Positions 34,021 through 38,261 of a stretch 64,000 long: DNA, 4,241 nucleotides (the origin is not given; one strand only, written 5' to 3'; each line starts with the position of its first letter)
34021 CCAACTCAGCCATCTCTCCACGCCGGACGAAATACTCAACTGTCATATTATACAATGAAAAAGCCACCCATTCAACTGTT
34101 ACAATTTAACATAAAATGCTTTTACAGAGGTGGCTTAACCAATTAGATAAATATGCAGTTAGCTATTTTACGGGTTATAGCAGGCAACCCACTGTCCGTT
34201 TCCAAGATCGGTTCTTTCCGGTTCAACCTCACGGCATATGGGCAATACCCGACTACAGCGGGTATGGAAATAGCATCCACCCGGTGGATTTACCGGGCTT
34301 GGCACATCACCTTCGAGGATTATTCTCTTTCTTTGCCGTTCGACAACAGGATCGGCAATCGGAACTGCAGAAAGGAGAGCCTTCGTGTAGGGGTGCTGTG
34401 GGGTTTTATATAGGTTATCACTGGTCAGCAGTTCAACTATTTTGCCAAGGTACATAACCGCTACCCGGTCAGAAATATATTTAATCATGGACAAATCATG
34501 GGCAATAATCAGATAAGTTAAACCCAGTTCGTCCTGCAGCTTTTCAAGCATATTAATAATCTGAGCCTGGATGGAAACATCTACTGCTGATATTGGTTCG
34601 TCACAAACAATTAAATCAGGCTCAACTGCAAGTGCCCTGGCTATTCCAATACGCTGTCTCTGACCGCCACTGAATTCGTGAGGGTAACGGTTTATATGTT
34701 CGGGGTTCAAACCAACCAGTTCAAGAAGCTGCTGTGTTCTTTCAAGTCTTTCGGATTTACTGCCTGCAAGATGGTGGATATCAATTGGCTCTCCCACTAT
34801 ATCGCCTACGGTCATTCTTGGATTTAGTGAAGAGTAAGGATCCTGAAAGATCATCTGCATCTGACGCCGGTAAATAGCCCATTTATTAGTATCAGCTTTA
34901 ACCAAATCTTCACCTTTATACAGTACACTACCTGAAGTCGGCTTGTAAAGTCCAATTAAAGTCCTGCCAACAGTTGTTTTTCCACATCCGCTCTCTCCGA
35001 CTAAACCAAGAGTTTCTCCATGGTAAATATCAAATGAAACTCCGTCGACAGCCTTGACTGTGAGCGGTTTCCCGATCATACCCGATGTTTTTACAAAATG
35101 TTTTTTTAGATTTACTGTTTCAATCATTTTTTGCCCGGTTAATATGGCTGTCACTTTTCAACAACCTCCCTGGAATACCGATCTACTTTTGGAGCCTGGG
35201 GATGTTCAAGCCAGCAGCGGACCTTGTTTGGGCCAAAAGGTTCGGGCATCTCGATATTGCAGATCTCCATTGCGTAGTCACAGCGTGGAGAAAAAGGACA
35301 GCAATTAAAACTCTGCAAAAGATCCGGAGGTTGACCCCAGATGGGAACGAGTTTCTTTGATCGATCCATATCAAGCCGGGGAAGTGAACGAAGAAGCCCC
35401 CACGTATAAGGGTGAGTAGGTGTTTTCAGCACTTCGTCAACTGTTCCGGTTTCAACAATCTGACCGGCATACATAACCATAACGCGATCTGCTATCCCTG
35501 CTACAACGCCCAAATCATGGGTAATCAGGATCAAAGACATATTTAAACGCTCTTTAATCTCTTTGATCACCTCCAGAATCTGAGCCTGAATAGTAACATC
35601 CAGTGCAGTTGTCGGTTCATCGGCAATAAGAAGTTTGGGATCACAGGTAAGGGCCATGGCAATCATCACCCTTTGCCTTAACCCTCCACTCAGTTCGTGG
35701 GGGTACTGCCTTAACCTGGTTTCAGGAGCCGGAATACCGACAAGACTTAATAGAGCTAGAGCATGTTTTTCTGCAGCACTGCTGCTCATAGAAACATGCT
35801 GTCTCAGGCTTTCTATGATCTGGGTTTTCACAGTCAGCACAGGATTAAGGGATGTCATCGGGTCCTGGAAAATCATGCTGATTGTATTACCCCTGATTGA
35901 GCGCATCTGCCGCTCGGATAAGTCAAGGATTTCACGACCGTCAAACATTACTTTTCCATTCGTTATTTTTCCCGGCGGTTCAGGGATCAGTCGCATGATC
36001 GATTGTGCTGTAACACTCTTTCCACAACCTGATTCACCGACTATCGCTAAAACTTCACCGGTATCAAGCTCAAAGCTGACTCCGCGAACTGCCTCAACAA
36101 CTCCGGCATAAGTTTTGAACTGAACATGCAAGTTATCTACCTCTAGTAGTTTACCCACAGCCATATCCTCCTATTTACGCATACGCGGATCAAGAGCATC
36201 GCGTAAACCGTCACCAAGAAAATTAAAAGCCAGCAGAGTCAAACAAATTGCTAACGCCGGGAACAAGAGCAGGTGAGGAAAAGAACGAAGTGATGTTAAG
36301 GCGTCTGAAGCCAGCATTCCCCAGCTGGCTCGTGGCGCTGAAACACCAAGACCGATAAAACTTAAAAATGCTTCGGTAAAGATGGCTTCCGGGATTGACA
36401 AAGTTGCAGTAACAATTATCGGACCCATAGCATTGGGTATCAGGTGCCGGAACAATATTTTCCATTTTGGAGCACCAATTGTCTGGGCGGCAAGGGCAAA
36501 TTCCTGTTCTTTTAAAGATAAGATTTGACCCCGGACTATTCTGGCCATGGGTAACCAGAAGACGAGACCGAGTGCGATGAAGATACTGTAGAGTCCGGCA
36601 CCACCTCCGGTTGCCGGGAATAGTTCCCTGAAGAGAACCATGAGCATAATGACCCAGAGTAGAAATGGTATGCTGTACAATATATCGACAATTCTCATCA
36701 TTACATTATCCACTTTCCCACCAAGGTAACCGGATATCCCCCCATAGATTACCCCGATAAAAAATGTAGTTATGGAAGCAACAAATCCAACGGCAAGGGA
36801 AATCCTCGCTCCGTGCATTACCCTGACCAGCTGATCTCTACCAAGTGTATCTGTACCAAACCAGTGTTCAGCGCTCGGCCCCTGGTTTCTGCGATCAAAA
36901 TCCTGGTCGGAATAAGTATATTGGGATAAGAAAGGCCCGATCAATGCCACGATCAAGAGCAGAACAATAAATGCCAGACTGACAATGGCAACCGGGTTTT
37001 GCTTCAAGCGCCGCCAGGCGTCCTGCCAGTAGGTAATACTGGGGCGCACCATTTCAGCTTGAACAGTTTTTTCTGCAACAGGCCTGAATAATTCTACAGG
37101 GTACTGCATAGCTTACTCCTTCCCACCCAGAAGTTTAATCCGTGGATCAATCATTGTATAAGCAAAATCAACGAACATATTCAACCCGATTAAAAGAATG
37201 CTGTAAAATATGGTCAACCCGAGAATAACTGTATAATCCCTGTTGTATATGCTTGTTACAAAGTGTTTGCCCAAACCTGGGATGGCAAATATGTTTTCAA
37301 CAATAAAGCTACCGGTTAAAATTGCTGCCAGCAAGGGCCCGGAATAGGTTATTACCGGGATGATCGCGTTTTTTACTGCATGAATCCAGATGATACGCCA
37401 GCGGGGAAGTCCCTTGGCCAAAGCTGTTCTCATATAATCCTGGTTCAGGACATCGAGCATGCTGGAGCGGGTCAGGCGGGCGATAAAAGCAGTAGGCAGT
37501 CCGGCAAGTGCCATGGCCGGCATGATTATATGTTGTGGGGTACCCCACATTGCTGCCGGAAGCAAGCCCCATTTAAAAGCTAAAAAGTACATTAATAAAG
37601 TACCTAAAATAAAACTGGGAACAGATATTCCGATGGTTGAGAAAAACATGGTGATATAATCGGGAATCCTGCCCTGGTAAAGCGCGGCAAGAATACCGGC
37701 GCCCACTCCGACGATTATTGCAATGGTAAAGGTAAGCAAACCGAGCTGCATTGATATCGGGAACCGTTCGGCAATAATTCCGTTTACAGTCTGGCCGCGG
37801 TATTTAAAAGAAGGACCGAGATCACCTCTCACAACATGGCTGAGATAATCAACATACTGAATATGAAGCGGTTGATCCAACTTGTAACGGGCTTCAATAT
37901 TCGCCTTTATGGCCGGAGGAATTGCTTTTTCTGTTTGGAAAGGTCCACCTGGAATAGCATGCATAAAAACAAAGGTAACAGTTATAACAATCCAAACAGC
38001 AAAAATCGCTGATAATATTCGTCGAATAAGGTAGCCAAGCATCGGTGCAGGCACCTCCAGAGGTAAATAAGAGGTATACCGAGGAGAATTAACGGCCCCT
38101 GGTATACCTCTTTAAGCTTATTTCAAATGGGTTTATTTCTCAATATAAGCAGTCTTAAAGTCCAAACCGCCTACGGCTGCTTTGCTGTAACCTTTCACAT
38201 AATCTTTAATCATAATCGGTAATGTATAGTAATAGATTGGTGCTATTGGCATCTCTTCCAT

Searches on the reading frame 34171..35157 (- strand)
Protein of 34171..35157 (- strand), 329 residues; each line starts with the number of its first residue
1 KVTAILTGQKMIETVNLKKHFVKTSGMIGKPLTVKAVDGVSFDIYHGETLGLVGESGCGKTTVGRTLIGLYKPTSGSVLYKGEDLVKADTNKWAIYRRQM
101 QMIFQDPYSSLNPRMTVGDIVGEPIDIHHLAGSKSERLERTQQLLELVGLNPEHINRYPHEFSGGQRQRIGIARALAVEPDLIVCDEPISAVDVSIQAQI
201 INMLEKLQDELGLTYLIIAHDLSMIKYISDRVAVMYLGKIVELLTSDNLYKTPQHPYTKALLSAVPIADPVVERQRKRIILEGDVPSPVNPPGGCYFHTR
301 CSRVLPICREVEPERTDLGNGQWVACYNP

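Call 75: search_protein_families(library=pfam, proteins=[window:34171-35157:-], max_evalue=0.00001)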
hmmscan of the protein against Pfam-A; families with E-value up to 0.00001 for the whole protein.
window:34171-35157:- (329 aa): 2 families
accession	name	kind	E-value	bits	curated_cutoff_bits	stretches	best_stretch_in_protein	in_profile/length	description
PF00005.33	ABC_tran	-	1e-36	127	25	1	38-189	2-136/137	ABC transporter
PF08352.17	oligo_HPY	-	2.3e-16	60.4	27.1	1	241-308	1-65/65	Oligopeptide/dipeptide transporter, C-terminal region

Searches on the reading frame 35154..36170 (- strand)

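Call 75: search_protein_families(library=pfam, proteins=[window:35154-36170:-], max_evalue=0.00001)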
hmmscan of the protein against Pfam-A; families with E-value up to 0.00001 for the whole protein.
window:35154-36170:- (339 aa): 2 families
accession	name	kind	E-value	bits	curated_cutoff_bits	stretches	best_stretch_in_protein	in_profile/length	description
PF00005.33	ABC_tran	-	8.7e-31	107.8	25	1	29-188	2-137/137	ABC transporter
PF08352.17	oligo_HPY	-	1.4e-20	73.9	27.1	1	239-304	1-65/65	Oligopeptide/dipeptide transporter, C-terminal region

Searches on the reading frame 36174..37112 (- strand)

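Call 75: search_protein_families(library=pfam, proteins=[window:36174-37112:-], max_evalue=0.00001)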
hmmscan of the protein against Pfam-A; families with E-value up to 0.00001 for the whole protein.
window:36174-37112:- (313 aa): 2 families
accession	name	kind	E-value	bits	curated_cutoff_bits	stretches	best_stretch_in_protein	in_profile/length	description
PF00528.27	BPD_transp_1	-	6.3e-35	121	26.4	1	120-313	1-184/184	Binding-protein-dependent transport system inner membrane component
PF12911.12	OppC_N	-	5e-21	74.8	23.9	1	27-79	1-53/53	N-terminal TM domain of oligopeptide transport permease C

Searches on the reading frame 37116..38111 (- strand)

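Call 75: search_protein_families(library=pfam, proteins=[window:37116-38111:-], max_evalue=0.00001)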
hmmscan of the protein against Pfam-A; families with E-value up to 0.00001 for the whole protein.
window:37116-38111:- (332 aa): 2 families
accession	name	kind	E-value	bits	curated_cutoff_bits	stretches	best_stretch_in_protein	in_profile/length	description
PF00528.27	BPD_transp_1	-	1.2e-40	139.7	26.4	1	135-326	1-183/184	Binding-protein-dependent transport system inner membrane component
PF19300.4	BPD_transp_1_N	-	1.1e-10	42.1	23.8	1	24-121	1-111/114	Binding-prot-dependent transport system membrane comp, N-term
